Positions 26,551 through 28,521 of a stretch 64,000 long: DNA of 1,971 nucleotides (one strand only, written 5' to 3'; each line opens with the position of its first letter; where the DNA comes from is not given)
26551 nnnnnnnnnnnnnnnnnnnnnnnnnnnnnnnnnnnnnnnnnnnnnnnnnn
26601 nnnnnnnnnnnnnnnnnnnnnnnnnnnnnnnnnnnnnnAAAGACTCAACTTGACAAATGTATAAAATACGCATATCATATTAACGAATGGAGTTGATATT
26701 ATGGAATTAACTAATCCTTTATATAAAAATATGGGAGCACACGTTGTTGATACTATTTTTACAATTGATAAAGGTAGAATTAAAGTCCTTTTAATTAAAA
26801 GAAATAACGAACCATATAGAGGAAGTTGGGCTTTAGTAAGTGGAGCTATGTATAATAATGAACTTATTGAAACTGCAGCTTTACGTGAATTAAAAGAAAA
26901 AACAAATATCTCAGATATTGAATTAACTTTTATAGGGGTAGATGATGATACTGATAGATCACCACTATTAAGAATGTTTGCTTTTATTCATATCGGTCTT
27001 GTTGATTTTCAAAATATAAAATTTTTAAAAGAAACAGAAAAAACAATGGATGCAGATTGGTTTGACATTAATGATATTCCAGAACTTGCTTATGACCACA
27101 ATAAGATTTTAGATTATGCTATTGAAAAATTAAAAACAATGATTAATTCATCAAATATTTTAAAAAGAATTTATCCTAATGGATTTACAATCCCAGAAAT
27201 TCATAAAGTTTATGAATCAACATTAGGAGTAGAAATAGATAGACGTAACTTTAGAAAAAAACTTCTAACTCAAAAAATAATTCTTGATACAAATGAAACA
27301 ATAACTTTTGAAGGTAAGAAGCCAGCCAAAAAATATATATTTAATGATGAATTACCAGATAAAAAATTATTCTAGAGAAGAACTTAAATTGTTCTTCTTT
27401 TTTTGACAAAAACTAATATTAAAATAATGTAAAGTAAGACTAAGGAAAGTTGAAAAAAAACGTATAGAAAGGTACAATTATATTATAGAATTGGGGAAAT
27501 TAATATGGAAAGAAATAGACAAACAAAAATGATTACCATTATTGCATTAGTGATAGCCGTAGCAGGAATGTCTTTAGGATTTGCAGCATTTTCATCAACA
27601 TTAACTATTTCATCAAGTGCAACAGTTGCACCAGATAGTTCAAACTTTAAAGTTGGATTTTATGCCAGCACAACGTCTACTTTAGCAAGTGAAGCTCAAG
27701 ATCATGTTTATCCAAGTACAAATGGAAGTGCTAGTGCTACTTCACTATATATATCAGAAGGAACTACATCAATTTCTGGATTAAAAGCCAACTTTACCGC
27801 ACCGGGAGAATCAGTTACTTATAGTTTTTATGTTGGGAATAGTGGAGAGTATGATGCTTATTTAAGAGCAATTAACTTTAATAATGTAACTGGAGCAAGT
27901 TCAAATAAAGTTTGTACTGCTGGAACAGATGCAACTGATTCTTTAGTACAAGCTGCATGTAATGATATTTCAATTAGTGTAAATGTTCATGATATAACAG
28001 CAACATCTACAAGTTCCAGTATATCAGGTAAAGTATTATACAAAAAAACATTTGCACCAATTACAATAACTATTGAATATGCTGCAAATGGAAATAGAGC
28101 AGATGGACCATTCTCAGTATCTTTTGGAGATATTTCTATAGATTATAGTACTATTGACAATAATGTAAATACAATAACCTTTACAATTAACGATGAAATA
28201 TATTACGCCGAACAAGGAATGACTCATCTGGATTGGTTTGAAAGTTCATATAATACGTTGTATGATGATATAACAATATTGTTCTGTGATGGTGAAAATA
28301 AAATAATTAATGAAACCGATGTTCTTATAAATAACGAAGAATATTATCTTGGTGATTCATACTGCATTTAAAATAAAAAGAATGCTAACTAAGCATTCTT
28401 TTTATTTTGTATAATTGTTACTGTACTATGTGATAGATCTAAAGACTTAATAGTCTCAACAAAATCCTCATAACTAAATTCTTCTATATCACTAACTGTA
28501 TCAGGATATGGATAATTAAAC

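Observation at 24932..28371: Two paralogous secreted proteins with TasA/camelysin-like (SipW-cognate-like) signal peptides, but no sipW in the window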

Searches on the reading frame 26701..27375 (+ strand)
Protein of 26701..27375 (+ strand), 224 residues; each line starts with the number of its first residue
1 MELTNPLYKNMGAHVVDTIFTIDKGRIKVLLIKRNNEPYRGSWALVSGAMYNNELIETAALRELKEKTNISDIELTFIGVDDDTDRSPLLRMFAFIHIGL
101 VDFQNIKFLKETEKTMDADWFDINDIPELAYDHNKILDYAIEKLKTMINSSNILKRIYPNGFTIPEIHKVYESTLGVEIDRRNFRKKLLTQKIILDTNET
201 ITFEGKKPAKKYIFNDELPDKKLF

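Call 3: search_protein_families(library=ncbifam, proteins=[window:26701-27375:+], max_evalue=10)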
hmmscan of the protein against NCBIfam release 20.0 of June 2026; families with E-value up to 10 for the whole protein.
window:26701-27375:+ (224 aa): 15 families
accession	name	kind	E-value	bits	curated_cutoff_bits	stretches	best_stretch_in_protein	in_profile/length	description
NF050029.2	TransRepNtr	equivalog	1.2e-29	103.5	400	1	17-215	26-226/245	ADPR responsive transcriptional repressor NtrR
NF003787.0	PRK05379.1-4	equivalog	9.7e-08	31.3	449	1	28-125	220-323/346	bifunctional nicotinamide-nucleotide adenylyltransferase/Nudix hydroxylase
NF003788.0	PRK05379.1-5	equivalog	1.6e-06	27.7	354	1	28-70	225-267/351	bifunctional nicotinamide-nucleotide adenylyltransferase/Nudix hydroxylase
NF003786.0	PRK05379.1-2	equivalog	4.3e-06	26.2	397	1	28-70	230-272/354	bifunctional nicotinamide-nucleotide adenylyltransferase/Nudix hydroxylase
NF006961.0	PRK09438.1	equivalog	1e-05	25.1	103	1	25-71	18-62/151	dihydroneopterin triphosphate diphosphatase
NF003785.0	PRK05379.1-1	equivalog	1.1e-05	24.8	418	1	28-142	215-330/347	bifunctional nicotinamide-nucleotide adenylyltransferase/Nudix hydroxylase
NF003790.0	PRK05379.2-2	equivalog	0.003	16.7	403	1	25-134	226-344/354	bifunctional nicotinamide mononucleotide adenylyltransferase/ADP-ribose pyrophosphatase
NF001299.0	PRK00241.1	equivalog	0.0043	16.5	158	1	19-132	139-244/263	NAD(+) diphosphatase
NF003791.0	PRK05379.2-3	equivalog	0.0079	15.4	409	1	28-70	214-256/340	bifunctional nicotinamide-nucleotide adenylyltransferase/Nudix hydroxylase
NF006530.0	PRK08999.1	equivalog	0.0082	15.2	245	1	15-71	8-63/315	Nudix family hydrolase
NF001938.0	PRK00714.1-5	equivalog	0.011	15.1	116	1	37-75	41-79/172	RNA pyrophosphohydrolase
NF011963.0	PRK15434.1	subfamily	0.013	15.2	146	1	18-62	20-64/159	GDP-mannose mannosyl hydrolase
NF012016.0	PRK15472.1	equivalog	0.021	14.5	95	1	34-68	24-58/141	nucleoside triphosphatase NudI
NF001937.0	PRK00714.1-4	equivalog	0.07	12.8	139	1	28-80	21-70/161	RNA pyrophosphohydrolase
NF007834.0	PRK10546.1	equivalog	0.075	12.8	156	1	16-80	4-69/135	pyrimidine (deoxy)nucleoside triphosphate diphosphatase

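Call 4: search_protein_families(library=pfam, proteins=[window:26701-27375:+], max_evalue=10)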
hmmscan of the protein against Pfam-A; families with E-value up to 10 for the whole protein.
window:26701-27375:+ (224 aa): 5 families
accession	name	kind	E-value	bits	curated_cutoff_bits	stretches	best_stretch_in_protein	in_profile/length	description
PF21906.2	NrtR_WHD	-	1.9e-15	57.1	27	1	159-214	6-61/61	NrtR DNA-binding winged helix domain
PF00293.34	NUDIX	-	1.7e-14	54.4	21.1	1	19-137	9-131/134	NUDIX domain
PF19368.5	AraR_C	-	1.7e-06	28.6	23.8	1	153-216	4-68/82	AraR C-terminal winged HTH domain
PF15565.11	Imm30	-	0.0099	16.4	27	1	59-114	16-68/98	Immunity protein 30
PF22252.2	PNGase_F-II_N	-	0.031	14.4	27.6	1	108-153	60-106/173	N-glycanase peptide, N-terminal domain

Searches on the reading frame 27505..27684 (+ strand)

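Call 66: search_protein_families(library=ncbifam, proteins=[window:27505-27684:+], max_evalue=10)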
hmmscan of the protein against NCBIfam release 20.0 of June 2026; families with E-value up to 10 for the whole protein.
seq(60 aa): 1 family
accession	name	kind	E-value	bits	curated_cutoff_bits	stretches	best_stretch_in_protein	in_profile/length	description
NF033636.1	acid_shock_Asr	equivalog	0.42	11.4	50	1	9-45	1-35/119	acid resistance repetitive basic protein Asr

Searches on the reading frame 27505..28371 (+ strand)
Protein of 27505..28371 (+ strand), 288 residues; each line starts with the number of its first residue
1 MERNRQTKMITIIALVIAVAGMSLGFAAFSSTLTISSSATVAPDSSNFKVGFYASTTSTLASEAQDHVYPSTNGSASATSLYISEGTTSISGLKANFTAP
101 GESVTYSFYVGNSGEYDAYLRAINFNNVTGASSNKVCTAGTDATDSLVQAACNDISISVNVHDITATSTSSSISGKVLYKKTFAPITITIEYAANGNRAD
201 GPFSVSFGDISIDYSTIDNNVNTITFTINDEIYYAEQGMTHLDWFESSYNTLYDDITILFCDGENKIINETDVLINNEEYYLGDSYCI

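Call 3: search_protein_families(library=ncbifam, proteins=[window:27505-28371:+], max_evalue=10)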
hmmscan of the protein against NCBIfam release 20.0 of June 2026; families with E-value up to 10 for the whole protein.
window:27505-28371:+ (288 aa): 0 families

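Call 4: search_protein_families(library=pfam, proteins=[window:27505-28371:+], max_evalue=10)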
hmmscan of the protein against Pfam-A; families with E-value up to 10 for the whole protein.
window:27505-28371:+ (288 aa): 5 families
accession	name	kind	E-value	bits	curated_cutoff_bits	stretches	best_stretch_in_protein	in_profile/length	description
PF16146.10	DUF4854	-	0.015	16.1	28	1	91-183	24-102/102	Domain of unknown function (DUF4854)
PF04744.17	Monooxygenase_B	-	0.047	13.4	22.7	1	61-150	221-310/380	Monooxygenase subunit B protein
PF02706.20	Wzz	-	0.14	12.9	25.5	1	8-55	15-62/91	Chain length determinant protein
PF22074.2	Cep192_D5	-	0.25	11.3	27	1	99-129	19-49/178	Cep192 domain 5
PF19615.4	DUF6120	-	1.7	9.2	27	0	84-115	33-64/92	Family of unknown function (DUF6120)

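Call 8: find_homologous_proteins(query=window:27505-28371:+, max_evalue=0.001)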
Query window:27505-28371:+ (288 aa): 540 proteins with E <= 0.001 among 3146 candidates; the best 120 are listed.
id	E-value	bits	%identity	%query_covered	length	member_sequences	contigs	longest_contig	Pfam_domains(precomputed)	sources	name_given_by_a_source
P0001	6.3e-179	611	100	100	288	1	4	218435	-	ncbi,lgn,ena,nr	ncbi:MAG: hypothetical protein IJE53_06845 [Bacilli bacterium]|nr:hypothetical protein [Bacilli bact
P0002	3.3e-135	468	83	98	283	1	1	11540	-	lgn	-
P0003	6.2e-135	467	82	98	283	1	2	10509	-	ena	-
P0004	2.2e-128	446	77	97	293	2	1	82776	-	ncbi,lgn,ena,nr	ncbi:MAG: hypothetical protein J6C28_06340 [Bacilli bacterium]|nr:hypothetical protein [Bacilli bact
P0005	1.9e-125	436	78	95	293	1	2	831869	-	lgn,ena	-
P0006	4.5e-122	425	73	99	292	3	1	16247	-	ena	-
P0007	3.6e-111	389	70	98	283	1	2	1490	-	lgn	-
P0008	2.2e-110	387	70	98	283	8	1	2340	-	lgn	-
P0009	1.2e-107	378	74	91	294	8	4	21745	-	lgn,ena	-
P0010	1.7e-104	367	70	89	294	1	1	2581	-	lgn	-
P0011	4.2e-99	350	69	87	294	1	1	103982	-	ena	-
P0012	1.5e-96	341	68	87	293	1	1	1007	-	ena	-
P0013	1.1e-94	335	64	87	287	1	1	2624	-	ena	-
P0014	2.3e-82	295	60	87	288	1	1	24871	-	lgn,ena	-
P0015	2.0e-81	292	58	87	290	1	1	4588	-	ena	-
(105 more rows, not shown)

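Call 66: search_protein_families(library=ncbifam, proteins=[P0407], max_evalue=10)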
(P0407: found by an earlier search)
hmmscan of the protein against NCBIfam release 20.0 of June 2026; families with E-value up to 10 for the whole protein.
P0407 (467 aa): 0 families
